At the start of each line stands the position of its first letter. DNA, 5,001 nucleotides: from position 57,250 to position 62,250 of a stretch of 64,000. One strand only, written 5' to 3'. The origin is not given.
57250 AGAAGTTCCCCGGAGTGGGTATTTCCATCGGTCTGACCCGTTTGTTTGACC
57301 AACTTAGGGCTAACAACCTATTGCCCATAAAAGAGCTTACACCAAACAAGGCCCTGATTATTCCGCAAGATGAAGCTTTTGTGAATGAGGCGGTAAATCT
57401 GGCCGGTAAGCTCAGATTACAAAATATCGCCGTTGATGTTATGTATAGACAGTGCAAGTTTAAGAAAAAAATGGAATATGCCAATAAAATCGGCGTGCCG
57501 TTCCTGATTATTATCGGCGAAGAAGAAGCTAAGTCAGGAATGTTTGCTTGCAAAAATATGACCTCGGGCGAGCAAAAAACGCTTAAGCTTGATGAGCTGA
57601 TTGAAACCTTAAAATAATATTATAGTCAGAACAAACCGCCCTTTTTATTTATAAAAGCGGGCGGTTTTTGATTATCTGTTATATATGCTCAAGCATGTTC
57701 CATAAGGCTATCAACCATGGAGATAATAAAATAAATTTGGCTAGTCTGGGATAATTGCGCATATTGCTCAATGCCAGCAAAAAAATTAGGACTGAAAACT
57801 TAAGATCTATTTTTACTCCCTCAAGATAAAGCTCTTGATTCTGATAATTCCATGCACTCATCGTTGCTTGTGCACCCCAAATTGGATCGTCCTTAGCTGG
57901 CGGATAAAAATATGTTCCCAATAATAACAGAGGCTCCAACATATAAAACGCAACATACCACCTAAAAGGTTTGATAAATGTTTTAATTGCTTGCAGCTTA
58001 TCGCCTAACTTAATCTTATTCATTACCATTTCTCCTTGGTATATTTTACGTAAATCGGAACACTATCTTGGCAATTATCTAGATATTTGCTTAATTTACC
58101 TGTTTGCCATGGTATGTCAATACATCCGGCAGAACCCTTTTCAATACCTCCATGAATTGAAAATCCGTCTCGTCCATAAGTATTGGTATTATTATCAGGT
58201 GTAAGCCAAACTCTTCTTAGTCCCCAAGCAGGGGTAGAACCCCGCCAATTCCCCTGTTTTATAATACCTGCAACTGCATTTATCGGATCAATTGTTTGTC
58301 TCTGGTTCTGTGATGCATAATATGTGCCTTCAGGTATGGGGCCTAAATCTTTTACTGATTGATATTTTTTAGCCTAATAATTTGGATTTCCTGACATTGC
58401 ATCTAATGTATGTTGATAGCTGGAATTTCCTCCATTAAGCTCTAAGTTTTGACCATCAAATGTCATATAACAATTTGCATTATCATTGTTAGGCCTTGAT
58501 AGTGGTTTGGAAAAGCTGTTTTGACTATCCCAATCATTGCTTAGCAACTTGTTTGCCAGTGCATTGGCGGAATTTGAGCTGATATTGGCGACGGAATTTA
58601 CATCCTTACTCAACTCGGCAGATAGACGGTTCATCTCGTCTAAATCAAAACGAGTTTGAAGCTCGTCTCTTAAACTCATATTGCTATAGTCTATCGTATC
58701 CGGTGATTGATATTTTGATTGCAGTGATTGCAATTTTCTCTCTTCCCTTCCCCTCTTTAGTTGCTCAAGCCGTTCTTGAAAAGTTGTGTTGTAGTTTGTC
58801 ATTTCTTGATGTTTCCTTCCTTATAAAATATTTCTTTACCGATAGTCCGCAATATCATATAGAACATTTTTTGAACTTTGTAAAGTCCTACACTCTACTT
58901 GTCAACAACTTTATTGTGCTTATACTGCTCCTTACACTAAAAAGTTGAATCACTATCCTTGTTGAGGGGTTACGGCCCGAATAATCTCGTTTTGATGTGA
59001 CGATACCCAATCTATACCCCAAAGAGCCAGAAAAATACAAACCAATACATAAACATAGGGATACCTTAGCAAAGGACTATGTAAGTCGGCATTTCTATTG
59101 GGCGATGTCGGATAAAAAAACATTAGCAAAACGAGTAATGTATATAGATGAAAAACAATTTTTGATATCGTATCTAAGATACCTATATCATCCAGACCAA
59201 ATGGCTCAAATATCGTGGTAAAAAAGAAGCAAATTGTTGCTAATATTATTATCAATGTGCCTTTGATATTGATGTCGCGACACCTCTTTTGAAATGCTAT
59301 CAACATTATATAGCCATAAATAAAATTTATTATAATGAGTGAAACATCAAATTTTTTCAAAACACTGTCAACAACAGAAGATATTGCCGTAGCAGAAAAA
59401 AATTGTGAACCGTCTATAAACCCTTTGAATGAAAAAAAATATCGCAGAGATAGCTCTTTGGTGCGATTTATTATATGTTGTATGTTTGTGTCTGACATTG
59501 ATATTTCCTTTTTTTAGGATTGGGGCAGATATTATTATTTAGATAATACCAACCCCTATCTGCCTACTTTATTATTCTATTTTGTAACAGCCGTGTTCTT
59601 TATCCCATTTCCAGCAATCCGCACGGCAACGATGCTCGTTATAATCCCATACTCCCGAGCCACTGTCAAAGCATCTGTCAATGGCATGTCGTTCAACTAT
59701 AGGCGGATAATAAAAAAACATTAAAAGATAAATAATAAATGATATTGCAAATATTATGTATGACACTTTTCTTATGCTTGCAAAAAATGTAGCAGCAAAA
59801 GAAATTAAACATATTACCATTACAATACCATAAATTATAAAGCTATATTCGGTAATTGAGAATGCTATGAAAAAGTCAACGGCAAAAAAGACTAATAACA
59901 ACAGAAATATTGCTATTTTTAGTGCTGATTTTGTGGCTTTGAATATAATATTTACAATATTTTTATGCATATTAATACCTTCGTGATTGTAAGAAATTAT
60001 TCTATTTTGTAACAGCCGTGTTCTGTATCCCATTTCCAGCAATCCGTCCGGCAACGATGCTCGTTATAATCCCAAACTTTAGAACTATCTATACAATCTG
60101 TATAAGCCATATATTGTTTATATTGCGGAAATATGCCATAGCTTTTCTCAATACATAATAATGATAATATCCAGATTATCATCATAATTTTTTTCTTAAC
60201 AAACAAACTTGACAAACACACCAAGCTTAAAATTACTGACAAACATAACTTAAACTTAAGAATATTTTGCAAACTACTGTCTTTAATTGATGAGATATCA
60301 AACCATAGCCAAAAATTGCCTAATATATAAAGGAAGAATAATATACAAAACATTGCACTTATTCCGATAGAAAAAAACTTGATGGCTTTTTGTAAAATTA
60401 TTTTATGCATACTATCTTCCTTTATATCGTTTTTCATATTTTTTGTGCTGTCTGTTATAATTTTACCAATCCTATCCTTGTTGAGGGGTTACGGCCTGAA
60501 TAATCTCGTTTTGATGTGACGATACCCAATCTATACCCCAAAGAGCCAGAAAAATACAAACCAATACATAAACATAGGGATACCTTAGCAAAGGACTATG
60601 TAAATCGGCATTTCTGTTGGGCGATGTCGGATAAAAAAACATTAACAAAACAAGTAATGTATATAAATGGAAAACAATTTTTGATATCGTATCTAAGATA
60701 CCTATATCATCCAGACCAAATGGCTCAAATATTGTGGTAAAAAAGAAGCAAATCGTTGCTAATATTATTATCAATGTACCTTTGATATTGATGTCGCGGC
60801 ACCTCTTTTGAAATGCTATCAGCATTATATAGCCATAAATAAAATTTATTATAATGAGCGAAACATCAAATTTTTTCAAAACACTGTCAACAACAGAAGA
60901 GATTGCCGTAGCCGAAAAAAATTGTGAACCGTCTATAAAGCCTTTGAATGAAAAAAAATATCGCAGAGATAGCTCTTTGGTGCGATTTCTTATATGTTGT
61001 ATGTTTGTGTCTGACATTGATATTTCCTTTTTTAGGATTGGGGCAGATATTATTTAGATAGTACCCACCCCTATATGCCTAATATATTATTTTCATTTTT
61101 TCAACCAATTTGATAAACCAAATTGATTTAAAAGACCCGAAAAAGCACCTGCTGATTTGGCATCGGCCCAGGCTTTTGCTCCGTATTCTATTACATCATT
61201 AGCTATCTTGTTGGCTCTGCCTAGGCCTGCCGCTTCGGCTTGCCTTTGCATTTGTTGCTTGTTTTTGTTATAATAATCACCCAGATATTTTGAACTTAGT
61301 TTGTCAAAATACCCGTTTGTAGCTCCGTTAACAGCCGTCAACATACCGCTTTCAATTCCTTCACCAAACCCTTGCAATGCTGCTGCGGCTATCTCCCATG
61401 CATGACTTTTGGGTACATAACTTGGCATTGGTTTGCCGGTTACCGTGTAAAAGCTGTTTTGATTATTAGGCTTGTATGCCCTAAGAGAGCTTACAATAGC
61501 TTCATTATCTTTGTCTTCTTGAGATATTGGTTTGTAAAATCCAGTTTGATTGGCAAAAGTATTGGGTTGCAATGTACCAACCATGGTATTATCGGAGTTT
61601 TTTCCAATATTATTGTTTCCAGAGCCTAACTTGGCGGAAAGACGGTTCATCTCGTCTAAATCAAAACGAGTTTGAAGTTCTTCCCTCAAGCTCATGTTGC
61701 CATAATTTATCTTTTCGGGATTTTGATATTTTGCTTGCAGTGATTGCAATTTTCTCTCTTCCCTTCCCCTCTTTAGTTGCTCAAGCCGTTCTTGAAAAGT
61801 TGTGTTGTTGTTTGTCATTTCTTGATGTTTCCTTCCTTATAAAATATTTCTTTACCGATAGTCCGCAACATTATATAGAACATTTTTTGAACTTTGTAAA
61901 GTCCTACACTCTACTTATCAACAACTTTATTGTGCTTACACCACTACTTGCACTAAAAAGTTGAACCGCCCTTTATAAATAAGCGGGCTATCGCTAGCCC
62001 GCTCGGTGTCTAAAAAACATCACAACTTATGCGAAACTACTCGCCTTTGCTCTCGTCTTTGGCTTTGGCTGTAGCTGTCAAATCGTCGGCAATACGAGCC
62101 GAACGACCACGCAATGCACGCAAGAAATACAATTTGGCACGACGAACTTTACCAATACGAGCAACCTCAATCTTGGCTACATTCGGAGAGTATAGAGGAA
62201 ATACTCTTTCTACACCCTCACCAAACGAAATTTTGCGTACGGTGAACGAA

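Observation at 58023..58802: Peptidoglycan-toxin domain (Tlde1/DUF2778-like, YkuD fold) hidden behind an in-frame TAG and invisible to the ORF track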

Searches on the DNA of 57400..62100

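Call 39: search_rna_families(source=window, start=57400, end=62100, threshold=evalue, max_evalue=1)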
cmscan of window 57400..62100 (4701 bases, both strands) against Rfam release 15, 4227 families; matches with E-value up to 1: 1.
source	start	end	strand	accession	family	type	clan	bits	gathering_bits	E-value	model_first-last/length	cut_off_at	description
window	57571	57688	+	RF01227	snoR83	Gene; snRNA; snoRNA; HACA-box;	-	28.7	40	0.023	1-129/129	no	Small nucleolar RNA snoR83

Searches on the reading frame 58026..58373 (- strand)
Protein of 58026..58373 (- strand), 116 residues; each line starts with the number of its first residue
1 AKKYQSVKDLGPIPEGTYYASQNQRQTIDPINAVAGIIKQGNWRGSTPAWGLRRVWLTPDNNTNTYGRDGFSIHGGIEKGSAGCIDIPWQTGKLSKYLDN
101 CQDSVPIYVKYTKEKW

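Call 4: search_protein_families(library=pfam, max_evalue=1, proteins=[window:58026-58373:-])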
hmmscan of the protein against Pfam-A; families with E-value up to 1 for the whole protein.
seq(116 aa): 1 family
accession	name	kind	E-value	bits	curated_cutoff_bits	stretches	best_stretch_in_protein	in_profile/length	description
PF10908.13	Tlde1_dom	-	1.2e-09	39.1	30.1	1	3-87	17-96/120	Tlde1 domain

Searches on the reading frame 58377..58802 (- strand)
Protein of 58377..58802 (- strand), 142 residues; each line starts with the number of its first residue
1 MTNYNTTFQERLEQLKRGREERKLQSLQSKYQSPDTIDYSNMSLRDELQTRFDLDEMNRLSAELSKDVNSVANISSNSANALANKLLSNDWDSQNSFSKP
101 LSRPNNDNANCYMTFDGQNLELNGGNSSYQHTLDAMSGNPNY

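Call 38: list_cluster_members(proteins=[window:58377-58802:-, window:57682-58023:-, window:61096-61818:-, window:56277-57614:+])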
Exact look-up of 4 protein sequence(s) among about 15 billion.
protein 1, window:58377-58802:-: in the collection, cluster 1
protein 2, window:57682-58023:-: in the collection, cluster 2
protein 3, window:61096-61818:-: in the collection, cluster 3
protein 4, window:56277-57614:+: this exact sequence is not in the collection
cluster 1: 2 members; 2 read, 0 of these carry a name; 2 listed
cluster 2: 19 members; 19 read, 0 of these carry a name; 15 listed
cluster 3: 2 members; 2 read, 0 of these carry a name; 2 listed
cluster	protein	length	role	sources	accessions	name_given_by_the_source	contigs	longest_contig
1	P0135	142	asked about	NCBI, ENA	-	-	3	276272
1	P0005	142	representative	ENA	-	-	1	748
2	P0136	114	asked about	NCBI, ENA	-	-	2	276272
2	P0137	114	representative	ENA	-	-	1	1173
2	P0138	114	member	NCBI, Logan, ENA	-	-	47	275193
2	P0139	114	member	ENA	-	-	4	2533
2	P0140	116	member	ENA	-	-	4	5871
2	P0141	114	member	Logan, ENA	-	-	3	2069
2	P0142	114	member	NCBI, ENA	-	-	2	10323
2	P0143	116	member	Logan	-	-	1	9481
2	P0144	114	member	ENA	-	-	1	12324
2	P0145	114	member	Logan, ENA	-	-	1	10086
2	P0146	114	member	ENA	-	-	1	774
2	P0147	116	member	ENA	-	-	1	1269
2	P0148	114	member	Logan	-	-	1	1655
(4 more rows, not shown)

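Call 41: find_encoding_contigs(protein=P0135, flank=6000, max_places=6)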
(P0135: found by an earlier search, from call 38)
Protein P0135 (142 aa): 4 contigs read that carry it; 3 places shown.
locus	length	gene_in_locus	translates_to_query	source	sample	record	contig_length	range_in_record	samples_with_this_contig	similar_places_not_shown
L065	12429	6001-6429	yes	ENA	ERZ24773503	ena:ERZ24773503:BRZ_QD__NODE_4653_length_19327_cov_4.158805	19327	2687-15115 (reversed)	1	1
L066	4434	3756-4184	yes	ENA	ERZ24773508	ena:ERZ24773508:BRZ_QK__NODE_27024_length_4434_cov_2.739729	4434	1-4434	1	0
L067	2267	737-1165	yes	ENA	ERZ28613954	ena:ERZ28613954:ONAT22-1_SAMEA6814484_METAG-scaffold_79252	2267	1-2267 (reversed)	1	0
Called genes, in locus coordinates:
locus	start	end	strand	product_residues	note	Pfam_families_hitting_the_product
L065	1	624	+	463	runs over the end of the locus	PF02881:SRP54_N, PF06414:Zeta_toxin (weak), PF00448:SRP54, PF01656:CbiA (weak), PF13614:AAA_31 (faint), PF02978:SRP_SPB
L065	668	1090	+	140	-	PF00886:Ribosomal_S16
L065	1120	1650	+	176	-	PF01782:RimM, PF05239:PRC, PF24986:PRC_RimM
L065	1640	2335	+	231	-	PF01746:tRNA_m1G_MT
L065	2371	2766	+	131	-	PF01245:Ribosomal_L19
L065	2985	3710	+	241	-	-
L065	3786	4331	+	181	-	-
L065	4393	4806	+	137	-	-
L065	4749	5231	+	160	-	-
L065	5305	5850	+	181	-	-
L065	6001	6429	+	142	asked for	-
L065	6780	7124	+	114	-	-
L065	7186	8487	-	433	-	PF13393:tRNA-synt_His, PF00587:tRNA-synt_2b (weak), PF03129:HGTP_anticodon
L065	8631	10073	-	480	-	-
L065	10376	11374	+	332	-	PF01118:Semialdhyde_dh (weak), PF02774:Semialdhyde_dhC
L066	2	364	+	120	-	?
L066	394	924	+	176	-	PF01782:RimM, PF05239:PRC, PF24986:PRC_RimM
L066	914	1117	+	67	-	PF01746:tRNA_m1G_MT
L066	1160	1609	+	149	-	PF01746:tRNA_m1G_MT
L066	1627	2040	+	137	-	PF01245:Ribosomal_L19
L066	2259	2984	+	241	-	-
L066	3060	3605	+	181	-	-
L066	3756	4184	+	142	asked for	-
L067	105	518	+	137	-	PF01245:Ribosomal_L19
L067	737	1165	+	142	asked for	-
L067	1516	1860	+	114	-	-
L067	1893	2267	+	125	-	?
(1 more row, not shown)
